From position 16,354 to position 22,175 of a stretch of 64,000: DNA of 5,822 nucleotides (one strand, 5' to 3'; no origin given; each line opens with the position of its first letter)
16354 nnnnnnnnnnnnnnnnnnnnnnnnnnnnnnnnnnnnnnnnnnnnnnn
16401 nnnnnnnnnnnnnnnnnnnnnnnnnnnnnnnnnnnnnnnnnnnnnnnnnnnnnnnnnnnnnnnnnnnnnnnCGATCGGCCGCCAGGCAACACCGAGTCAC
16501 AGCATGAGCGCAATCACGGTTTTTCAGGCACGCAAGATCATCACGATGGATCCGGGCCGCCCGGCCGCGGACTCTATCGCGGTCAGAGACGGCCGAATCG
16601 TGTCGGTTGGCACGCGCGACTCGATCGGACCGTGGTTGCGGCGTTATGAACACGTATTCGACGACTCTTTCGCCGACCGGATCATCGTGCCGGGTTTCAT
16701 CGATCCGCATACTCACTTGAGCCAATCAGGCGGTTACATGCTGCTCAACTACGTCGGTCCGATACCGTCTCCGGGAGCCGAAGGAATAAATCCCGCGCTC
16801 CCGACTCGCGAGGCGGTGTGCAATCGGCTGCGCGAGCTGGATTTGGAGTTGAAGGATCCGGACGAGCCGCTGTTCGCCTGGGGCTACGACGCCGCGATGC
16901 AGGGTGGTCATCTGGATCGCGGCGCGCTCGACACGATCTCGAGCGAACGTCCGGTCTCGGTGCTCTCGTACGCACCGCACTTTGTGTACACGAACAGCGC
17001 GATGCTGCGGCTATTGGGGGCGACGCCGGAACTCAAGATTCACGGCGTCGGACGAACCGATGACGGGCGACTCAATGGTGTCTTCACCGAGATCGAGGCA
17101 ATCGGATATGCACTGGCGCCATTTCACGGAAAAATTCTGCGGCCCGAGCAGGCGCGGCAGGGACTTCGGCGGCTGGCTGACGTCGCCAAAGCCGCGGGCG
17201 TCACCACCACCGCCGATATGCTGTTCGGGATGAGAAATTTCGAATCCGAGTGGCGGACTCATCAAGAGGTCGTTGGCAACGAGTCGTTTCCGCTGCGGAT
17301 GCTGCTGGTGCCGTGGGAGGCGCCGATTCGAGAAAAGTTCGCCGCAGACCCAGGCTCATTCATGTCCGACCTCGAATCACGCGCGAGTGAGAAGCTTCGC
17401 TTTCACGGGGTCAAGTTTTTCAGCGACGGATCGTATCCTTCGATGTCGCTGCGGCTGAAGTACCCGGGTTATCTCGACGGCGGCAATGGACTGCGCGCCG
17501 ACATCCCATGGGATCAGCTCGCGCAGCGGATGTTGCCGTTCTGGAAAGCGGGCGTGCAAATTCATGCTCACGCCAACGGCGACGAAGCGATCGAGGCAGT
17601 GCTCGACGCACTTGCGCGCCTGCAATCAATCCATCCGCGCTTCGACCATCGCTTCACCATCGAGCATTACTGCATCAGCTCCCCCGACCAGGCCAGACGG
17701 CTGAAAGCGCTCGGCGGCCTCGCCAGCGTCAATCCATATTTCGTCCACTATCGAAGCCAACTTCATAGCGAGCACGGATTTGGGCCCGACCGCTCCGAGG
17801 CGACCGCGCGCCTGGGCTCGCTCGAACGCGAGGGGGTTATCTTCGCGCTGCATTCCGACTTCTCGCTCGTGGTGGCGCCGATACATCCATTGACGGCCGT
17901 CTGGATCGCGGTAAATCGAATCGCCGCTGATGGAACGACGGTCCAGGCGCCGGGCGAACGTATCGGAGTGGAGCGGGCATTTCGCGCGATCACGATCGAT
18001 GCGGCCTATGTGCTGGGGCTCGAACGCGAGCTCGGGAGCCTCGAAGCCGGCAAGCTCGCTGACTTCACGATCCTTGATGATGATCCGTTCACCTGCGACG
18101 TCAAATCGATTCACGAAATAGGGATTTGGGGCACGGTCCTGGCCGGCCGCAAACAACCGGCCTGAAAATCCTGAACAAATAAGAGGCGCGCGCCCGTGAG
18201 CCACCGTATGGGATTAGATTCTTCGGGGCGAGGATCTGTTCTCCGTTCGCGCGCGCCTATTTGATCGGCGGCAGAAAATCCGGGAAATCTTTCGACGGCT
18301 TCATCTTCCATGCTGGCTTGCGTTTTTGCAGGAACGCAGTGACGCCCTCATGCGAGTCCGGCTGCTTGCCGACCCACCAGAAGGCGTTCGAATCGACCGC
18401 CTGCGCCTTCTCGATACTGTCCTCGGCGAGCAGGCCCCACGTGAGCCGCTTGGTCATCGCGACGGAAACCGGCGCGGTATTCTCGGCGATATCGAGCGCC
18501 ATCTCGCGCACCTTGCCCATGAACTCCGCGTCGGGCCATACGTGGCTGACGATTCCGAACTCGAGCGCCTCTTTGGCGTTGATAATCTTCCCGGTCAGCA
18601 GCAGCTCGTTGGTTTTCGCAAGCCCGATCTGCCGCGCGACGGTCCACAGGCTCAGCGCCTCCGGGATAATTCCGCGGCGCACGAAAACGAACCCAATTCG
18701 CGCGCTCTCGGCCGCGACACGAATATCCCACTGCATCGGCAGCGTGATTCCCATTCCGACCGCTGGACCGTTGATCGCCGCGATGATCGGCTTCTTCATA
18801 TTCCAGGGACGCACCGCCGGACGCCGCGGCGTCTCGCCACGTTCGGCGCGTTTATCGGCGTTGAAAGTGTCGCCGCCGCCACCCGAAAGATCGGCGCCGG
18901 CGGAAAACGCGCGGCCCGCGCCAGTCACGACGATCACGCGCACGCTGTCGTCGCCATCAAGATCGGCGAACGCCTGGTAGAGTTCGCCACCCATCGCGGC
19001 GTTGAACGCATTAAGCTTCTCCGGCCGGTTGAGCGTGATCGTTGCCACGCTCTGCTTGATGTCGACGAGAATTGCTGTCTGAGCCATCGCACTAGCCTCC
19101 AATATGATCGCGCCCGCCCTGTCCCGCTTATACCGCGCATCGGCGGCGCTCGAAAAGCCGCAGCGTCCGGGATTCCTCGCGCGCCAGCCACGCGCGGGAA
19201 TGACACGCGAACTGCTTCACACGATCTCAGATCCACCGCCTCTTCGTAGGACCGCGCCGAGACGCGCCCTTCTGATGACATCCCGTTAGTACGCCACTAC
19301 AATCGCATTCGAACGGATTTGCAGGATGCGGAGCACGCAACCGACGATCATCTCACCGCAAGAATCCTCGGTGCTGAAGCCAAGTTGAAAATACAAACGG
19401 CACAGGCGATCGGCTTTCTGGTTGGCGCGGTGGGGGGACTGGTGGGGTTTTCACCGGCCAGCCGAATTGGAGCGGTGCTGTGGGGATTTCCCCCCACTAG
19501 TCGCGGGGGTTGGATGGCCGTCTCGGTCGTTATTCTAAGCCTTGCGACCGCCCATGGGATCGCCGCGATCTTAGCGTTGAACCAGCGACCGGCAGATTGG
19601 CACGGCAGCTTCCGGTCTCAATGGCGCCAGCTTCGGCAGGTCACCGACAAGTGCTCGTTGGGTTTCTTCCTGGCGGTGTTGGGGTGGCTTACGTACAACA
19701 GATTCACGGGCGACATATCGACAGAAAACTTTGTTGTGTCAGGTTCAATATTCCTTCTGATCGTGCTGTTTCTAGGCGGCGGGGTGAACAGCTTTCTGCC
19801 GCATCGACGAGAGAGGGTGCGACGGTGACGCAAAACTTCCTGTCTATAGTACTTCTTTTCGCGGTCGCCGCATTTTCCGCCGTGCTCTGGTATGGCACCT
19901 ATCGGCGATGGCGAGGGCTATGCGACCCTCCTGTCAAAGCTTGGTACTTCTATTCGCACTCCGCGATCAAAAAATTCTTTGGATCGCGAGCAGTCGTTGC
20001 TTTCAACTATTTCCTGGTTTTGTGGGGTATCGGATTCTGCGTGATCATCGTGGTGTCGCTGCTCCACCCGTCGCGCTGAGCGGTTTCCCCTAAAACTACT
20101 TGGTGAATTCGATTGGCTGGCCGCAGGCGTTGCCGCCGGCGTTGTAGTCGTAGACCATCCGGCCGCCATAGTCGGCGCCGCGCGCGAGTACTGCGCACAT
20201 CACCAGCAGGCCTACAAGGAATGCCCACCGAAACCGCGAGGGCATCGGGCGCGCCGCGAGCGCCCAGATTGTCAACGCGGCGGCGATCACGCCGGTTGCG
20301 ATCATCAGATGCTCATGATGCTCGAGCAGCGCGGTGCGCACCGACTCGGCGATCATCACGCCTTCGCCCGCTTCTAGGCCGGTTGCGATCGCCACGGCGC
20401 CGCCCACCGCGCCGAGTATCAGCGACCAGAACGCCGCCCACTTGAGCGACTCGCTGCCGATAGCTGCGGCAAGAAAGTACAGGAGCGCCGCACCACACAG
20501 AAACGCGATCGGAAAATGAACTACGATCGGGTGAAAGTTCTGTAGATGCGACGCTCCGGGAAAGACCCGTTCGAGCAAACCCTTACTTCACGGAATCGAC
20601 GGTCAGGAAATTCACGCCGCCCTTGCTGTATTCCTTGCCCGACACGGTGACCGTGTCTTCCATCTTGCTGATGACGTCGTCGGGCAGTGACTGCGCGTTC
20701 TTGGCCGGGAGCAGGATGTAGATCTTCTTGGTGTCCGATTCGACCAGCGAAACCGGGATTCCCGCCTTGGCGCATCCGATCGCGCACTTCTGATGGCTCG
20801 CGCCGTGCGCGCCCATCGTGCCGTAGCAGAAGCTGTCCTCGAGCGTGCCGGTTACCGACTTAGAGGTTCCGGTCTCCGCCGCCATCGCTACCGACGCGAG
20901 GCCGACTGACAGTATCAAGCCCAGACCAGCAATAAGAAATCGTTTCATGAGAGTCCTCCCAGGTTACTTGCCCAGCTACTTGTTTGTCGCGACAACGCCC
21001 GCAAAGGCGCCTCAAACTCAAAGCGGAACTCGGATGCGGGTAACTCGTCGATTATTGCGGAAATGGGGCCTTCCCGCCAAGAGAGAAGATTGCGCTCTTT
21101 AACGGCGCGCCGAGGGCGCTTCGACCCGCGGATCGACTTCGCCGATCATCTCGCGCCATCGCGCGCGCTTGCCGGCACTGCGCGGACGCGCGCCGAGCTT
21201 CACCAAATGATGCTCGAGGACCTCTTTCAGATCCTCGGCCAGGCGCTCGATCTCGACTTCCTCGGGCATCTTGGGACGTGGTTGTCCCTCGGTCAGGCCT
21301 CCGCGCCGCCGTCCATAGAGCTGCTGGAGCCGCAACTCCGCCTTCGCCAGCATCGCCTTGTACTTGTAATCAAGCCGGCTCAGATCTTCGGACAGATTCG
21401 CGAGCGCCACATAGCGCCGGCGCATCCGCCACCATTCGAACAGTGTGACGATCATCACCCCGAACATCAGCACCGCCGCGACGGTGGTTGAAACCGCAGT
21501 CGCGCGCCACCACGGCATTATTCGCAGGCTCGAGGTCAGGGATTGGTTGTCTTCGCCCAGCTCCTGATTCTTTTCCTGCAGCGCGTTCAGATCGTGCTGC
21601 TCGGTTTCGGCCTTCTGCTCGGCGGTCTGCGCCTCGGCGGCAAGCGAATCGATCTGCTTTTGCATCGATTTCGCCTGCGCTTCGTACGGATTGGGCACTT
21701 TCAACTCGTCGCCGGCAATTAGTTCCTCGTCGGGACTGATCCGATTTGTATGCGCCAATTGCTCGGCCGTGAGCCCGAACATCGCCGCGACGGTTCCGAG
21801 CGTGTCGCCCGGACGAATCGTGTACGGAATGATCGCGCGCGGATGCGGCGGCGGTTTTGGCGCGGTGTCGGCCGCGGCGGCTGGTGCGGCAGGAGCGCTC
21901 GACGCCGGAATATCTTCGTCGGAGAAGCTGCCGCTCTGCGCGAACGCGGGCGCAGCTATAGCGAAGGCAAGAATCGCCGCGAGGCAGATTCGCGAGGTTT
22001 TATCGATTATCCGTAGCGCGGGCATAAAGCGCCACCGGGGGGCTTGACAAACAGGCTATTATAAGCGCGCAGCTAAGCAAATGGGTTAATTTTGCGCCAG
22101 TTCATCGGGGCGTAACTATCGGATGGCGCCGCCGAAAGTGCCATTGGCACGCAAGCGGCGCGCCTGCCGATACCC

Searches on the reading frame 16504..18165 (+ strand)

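Call 71: search_protein_families(library=pfam, proteins=[window:16504-18165:+], max_evalue=0.001)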
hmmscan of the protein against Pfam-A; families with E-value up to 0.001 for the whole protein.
window:16504-18165:+ (553 aa): 2 families
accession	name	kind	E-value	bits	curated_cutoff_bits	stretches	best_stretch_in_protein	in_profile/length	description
PF07969.17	Amidohydro_3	-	3.7e-63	215.1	29.7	1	59-549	8-469/472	Amidohydrolase family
PF01979.26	Amidohydro_1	-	5.7e-18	65.7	25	1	348-533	146-326/345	Amidohydrolase family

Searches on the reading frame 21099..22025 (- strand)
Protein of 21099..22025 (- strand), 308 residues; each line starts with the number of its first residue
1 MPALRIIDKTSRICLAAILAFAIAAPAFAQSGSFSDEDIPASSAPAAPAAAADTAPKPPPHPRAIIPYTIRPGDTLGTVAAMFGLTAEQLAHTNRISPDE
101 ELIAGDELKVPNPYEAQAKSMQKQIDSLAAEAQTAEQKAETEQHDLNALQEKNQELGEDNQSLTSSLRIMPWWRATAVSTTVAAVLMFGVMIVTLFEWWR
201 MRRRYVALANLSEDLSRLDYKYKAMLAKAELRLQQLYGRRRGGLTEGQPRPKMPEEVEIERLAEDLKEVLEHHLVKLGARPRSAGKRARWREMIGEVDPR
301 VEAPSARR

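Call 71: search_protein_families(library=pfam, proteins=[window:21099-22025:-], max_evalue=0.001)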
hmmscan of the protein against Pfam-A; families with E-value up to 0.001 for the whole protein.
window:21099-22025:- (308 aa): 1 family
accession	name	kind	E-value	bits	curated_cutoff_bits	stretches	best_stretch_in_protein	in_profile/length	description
PF01476.26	LysM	-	5.3e-11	42.7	20.9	1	68-111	1-43/43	LysM domain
